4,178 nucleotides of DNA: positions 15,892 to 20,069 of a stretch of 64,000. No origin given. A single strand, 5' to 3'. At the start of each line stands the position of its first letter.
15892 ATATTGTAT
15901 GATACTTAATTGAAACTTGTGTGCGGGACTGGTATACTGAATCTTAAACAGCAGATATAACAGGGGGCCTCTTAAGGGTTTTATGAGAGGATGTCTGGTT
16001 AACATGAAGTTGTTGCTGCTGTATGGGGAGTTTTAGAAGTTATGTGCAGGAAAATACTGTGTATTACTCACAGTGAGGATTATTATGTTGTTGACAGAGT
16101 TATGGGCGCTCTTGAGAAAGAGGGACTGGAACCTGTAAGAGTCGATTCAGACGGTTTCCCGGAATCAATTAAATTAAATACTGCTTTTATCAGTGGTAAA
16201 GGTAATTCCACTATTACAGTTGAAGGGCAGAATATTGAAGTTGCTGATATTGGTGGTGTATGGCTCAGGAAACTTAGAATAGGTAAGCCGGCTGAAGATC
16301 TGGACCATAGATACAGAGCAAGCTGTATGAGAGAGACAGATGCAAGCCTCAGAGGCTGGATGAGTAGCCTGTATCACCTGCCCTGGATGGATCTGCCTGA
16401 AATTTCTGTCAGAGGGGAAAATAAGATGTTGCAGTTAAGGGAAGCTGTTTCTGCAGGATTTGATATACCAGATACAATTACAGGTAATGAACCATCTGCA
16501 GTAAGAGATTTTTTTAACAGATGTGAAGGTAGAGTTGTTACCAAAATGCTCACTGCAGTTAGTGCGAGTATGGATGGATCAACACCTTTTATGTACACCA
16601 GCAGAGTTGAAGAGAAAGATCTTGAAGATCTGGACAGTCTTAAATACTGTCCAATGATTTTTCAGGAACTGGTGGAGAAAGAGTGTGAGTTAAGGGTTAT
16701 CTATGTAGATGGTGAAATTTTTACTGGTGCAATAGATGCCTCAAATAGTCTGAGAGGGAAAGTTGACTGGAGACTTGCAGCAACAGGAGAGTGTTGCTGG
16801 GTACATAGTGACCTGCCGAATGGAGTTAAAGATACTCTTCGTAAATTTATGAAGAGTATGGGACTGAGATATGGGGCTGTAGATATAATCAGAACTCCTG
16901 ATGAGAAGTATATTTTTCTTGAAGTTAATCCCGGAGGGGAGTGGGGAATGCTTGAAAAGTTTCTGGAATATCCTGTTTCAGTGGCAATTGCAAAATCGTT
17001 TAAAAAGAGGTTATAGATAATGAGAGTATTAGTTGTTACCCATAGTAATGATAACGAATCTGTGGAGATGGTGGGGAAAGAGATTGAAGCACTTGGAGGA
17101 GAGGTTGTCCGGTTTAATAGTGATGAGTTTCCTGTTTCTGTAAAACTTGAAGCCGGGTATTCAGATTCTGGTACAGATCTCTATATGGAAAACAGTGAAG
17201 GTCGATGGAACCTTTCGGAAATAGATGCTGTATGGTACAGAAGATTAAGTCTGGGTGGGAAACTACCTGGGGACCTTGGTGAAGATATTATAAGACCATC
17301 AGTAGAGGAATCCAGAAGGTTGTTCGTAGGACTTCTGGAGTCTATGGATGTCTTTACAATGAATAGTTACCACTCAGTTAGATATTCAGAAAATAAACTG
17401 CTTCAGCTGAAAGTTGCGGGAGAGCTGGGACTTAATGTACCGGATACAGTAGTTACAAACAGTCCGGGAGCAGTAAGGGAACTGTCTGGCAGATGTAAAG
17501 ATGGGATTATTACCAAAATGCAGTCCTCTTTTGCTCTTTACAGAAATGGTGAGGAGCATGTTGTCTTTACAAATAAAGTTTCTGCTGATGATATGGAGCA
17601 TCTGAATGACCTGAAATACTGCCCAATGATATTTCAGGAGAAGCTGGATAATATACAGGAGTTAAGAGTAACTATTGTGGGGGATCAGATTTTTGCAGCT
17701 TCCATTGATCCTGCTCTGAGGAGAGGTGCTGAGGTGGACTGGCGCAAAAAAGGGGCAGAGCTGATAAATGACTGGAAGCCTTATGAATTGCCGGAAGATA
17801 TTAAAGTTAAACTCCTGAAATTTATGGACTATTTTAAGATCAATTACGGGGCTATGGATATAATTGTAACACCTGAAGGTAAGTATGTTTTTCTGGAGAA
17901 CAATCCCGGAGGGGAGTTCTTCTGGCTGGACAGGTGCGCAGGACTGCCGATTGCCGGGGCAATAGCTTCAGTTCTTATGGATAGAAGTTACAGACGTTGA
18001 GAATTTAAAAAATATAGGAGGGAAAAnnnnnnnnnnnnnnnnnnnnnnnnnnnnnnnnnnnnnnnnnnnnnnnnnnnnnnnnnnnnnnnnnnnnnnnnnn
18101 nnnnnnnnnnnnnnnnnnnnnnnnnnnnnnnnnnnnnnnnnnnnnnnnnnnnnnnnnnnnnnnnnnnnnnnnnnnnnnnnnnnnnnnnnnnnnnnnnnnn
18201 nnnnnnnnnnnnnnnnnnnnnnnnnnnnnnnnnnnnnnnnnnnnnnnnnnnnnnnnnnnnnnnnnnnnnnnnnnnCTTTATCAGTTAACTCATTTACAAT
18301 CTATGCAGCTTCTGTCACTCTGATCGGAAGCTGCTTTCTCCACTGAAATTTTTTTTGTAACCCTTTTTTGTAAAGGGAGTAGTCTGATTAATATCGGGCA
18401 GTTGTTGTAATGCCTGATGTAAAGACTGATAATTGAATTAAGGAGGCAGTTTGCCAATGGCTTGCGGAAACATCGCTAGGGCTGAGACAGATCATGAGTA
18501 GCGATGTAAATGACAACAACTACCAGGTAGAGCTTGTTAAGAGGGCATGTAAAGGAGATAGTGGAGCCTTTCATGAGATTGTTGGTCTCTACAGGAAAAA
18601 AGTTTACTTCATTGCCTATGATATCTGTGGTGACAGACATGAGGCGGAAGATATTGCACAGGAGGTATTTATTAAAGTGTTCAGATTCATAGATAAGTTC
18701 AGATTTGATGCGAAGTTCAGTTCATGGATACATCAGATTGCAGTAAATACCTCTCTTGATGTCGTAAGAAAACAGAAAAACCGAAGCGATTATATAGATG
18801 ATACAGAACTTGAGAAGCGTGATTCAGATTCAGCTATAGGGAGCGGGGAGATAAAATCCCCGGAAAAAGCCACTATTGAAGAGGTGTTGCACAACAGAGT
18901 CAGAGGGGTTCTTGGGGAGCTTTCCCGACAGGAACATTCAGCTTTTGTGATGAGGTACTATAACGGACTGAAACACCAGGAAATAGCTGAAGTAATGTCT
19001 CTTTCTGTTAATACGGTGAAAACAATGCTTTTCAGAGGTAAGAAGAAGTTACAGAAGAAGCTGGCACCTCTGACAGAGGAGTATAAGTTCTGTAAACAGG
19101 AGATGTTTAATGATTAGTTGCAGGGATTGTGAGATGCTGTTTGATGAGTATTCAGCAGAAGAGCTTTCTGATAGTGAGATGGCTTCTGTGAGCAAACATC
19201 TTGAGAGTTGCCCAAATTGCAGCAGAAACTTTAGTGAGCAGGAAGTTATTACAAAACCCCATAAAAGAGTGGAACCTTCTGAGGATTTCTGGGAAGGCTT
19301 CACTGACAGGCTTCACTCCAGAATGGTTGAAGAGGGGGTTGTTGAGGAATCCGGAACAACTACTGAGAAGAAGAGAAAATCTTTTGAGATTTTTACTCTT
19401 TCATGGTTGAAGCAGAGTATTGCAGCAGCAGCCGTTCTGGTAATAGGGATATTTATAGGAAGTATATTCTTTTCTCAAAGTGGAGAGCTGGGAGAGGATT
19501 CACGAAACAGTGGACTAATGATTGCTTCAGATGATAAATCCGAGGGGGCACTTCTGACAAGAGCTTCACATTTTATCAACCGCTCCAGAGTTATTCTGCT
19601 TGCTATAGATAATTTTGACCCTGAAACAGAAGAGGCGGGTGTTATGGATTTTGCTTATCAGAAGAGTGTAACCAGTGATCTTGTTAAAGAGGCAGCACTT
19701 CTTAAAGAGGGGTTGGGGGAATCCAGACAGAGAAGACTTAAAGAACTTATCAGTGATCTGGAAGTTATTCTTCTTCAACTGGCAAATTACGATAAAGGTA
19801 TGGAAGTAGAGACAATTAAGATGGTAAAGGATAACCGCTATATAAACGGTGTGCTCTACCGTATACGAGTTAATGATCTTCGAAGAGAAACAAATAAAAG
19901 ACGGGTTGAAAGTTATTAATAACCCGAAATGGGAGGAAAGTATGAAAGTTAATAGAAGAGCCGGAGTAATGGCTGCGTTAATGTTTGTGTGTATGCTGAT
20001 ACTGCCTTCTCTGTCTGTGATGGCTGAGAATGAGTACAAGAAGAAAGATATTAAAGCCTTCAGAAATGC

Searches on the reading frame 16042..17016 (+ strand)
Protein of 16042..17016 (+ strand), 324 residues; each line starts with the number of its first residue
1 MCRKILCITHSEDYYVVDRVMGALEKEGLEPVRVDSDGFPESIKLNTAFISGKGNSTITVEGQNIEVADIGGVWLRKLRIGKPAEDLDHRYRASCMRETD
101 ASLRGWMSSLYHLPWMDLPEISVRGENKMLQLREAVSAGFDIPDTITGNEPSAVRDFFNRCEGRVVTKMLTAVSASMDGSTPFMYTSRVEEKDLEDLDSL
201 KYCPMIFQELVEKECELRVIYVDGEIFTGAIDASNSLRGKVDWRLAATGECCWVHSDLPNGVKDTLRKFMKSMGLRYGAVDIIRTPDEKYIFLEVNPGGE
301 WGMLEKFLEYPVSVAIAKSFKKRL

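Call 8: search_protein_families(library=pfam, proteins=[window:16042-17016:+], max_evalue=0.01)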
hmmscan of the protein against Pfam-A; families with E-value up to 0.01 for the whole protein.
window:16042-17016:+ (324 aa): 2 families
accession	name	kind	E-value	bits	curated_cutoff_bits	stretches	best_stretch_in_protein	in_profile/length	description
PF21068.3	ATPgraspMvdD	-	7.8e-29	100.7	27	1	4-117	1-115/121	MvdD pre-ATP grasp domain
PF08443.16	RimK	-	0.0029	17.7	21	1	176-313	50-181/188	RimK-like ATP-grasp domain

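Call 9: search_protein_families(library=ncbifam, proteins=[window:16042-17016:+], max_evalue=0.01)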
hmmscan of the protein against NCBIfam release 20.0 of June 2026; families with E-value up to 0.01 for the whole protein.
window:16042-17016:+ (324 aa): 7 families
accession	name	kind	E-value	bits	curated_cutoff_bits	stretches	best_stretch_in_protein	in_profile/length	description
TIGR04185.1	ATPgraspMvdC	equivalog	7.5e-119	396.5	425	1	5-319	1-315/318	MvdC family ATP-grasp ribosomal peptide maturase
TIGR04184.1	ATPgraspMvdD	equivalog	1.6e-81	274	475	1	5-318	1-317/321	MvdD family ATP-grasp ribosomal peptide maturase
TIGR04187.1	GRASP_SAV_5884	subfamily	3.6e-63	213.6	350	1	5-318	2-309/312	ATP-grasp ribosomal peptide maturase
TIGR04192.1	GRASP_w_spasm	equivalog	3.4e-33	115.3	230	1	7-318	3-316/318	grasp-with-spasm system ATP-grasp peptide maturase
TIGR00768.1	rimK_fam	subfamily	1.5e-11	44.2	143.4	1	120-316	80-272/276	RimK family alpha-L-glutamate ligase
NF040720.1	MptN_Meth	equivalog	0.00067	18.8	350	1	205-317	177-287/291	tetrahydromethanopterin:alpha-L-glutamate ligase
TIGR02144.1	LysX_arch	equivalog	0.0037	16.4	275.6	1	205-301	165-256/281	lysine biosynthesis protein LysX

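Call 57: search_solved_structures(query=window:16042-17013:+, max_evalue=0.00001)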
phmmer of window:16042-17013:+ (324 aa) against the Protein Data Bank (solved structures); distinct sequences matched with E-value up to 0.00001: 6.
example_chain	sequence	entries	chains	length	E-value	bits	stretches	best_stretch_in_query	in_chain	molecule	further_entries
5ig8_A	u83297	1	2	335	5.5e-85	288.4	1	4-318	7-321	ATP grasp ligase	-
7m4s_A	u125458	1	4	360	1.3e-81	277.4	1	5-320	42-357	AMdnB protein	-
5ig9_A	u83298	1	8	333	8e-57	195.9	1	5-318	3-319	ATP grasp ligase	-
7mgv_A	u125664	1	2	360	4e-48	167.3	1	3-310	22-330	CdnC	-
9bou_A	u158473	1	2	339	1.6e-25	93.1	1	5-318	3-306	MvdD-like pre-ATP grasp domain-containing protein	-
7drm_A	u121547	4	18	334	2.9e-10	42.9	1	9-299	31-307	ATP-grasp domain-containing protein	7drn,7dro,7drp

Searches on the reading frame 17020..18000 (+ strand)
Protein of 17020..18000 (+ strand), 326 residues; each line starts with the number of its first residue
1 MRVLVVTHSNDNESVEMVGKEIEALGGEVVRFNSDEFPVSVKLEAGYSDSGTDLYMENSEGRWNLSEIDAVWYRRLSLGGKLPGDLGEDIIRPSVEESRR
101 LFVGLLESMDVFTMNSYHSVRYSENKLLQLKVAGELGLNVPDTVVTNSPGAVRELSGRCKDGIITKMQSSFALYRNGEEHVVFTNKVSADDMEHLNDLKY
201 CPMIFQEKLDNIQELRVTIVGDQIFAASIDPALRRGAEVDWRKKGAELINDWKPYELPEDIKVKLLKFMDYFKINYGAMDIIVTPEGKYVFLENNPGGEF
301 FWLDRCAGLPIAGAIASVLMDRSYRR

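Call 8: search_protein_families(library=pfam, proteins=[window:17020-18000:+], max_evalue=0.01)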
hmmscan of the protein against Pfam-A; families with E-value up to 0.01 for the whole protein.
window:17020-18000:+ (326 aa): 1 family
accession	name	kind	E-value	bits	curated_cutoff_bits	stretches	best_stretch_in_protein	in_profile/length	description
PF21068.3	ATPgraspMvdD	-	4.5e-33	114.3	27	1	3-121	2-121/121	MvdD pre-ATP grasp domain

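Call 9: search_protein_families(library=ncbifam, proteins=[window:17020-18000:+], max_evalue=0.01)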
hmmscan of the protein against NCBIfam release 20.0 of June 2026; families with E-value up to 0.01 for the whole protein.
window:17020-18000:+ (326 aa): 7 families
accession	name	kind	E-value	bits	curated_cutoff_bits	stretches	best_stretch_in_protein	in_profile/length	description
TIGR04184.1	ATPgraspMvdD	equivalog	3e-123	411.1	475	1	3-321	1-321/321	MvdD family ATP-grasp ribosomal peptide maturase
TIGR04185.1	ATPgraspMvdC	equivalog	1.2e-78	264.5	425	1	3-320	1-317/318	MvdC family ATP-grasp ribosomal peptide maturase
TIGR04187.1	GRASP_SAV_5884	subfamily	1.3e-63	215.1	350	1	3-319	2-311/312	ATP-grasp ribosomal peptide maturase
TIGR04192.1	GRASP_w_spasm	equivalog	4.3e-32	111.7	230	1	4-303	2-302/318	grasp-with-spasm system ATP-grasp peptide maturase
TIGR00768.1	rimK_fam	subfamily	2.2e-12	46.9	143.4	1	103-316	65-273/276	RimK family alpha-L-glutamate ligase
TIGR02144.1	LysX_arch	equivalog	9.8e-08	31.4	275.6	1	94-320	55-276/281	lysine biosynthesis protein LysX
NF040720.1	MptN_Meth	equivalog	0.0013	17.9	350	1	106-295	82-266/291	tetrahydromethanopterin:alpha-L-glutamate ligase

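Call 31: find_related_loci(query=window:17020-17997:+, collection=genome_contigs, flank=6000)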
Query window:17020-17997:+ (326 aa) in genome_contigs; peptide patterns used: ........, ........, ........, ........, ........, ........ (x = any residue, [..] = any of these).
13 stretches matched a pattern, but none encodes a relative of the query by tblastn (E <= 1e-3).

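Call 56: search_solved_structures(query=window:17020-17997:+, max_evalue=0.00001)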
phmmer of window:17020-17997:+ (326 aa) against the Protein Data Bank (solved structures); distinct sequences matched with E-value up to 0.00001: 6.
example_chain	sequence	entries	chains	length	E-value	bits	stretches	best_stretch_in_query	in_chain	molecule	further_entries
5ig9_A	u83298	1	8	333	8.4e-83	281.2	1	1-321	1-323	ATP grasp ligase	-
7mgv_A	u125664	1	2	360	1.7e-76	260.5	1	2-326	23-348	CdnC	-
5ig8_A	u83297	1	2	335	1.6e-58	201.5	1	3-320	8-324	ATP grasp ligase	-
7m4s_A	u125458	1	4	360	4.3e-53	183.6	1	3-320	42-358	AMdnB protein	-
9bou_A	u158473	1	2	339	2.8e-20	75.8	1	1-319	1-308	MvdD-like pre-ATP grasp domain-containing protein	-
7drm_A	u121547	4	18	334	3.3e-10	42.7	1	4-322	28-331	ATP-grasp domain-containing protein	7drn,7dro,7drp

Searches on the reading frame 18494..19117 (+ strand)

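Call 8: search_protein_families(library=pfam, proteins=[window:18494-19117:+], max_evalue=0.01)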
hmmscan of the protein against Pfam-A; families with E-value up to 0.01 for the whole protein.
window:18494-19117:+ (207 aa): 6 families
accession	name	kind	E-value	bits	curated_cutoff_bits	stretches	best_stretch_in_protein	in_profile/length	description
PF04542.20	Sigma70_r2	-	1.4e-17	63.7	24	1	31-96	3-70/71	Sigma-70 region 2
PF08281.18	Sigma70_r4_2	-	1.9e-17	63.1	25.7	1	135-186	3-54/54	Sigma-70, region 4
PF04545.22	Sigma70_r4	-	2.4e-09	37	24.1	1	139-188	1-50/50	Sigma-70, region 4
PF12645.13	HTH_16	-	0.0011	19.4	22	1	13-70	2-65/65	Helix-turn-helix domain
PF00196.25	GerE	-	0.0021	18.1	23.5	1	143-187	3-46/57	Bacterial regulatory proteins, luxR family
PF07638.17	Sigma70_ECF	-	0.0083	16.5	21.1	0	131-188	125-181/185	ECF sigma factor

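Call 9: search_protein_families(library=ncbifam, proteins=[window:18494-19117:+], max_evalue=0.01)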
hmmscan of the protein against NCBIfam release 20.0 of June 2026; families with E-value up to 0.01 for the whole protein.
window:18494-19117:+ (207 aa): 108 families (the best 25 are shown)
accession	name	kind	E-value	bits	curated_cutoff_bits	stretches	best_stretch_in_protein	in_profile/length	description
NF007223.0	PRK09641.1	equivalog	6.7e-42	143.4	209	1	11-191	5-185/187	RNA polymerase sigma factor SigW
TIGR02948.1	SigW_bacill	equivalog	4.2e-38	131.3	243.1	1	13-191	7-185/187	RNA polymerase sigma factor SigW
TIGR02939.1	RpoE_Sigma70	equivalog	4.3e-34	118.2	236.15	1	7-193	3-189/190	RNA polymerase sigma factor RpoE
NF008888.0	PRK11922.1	equivalog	5.8e-33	114.4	204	1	10-191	16-197/231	RNA polymerase sigma factor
NF004113.0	PRK05602.1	equivalog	6.4e-33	114.1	208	1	6-194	27-205/211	RNA polymerase sigma factor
TIGR02937.1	sigma70-ECF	superfamily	6.2e-32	110.5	42.9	1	25-190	2-165/165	sigma-70 family RNA polymerase sigma factor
TIGR02985.1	Sig70_bacteroi1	subfamily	2.2e-30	106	126.4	1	25-190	2-162/162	RNA polymerase sigma-70 factor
NF009166.1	PRK12513.1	equivalog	1.6e-29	103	206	1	13-192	11-188/193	RNA polymerase sigma factor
TIGR02954.1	Sig70_famx3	hypoth_equivalog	1e-28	100.2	188.5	1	11-190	3-167/170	RNA polymerase sigma-70 factor, TIGR02954 family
TIGR02950.1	SigM_subfam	subfamily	3.3e-28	98.5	147.95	1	27-190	3-158/159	RNA polymerase sigma factor, SigM family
NF007225.0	PRK09643.1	equivalog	4.2e-28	98.4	190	1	6-198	9-190/204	RNA polymerase sigma factor SigM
NF009171.0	PRK12518.1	equivalog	2.7e-27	95.8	208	1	9-190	12-184/191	RNA polymerase sigma factor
NF009174.0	PRK12522.1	equivalog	6.4e-27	94.7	217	1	27-192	6-169/175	RNA polymerase sigma factor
NF007229.0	PRK09647.1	equivalog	8.4e-27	93.9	265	1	22-195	42-207/220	RNA polymerase sigma factor SigE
NF007216.0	PRK09638.1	equivalog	2e-26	92.8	194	1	12-190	6-174/180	RNA polymerase sigma factor SigY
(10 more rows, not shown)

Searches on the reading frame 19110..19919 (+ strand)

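Call 8: search_protein_families(library=pfam, proteins=[window:19110-19919:+], max_evalue=0.01)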
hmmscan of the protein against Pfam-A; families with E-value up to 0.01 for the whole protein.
window:19110-19919:+ (269 aa): 1 family
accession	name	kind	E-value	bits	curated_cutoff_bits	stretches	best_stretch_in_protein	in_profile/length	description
PF13490.11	zf-HC2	-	6.3e-06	26.6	22.2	1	4-37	1-34/35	Putative zinc-finger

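Call 9: search_protein_families(library=ncbifam, proteins=[window:19110-19919:+], max_evalue=0.01)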
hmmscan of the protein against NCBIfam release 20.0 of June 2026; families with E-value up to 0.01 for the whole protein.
window:19110-19919:+ (269 aa): 3 families
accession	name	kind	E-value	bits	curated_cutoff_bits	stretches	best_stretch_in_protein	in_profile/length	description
NF052368.1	antisigmaE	subfamily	2e-06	27.5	50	1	1-44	1-43/48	anti-sigma factor family protein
NF052375.1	antisigma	equivalog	9.3e-06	25.8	100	1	13-121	4-104/217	anti-sigma factor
TIGR03988.1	antisig_RsrA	equivalog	0.00031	20.8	62.5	1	7-48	5-46/77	mycothiol system anti-sigma-R factor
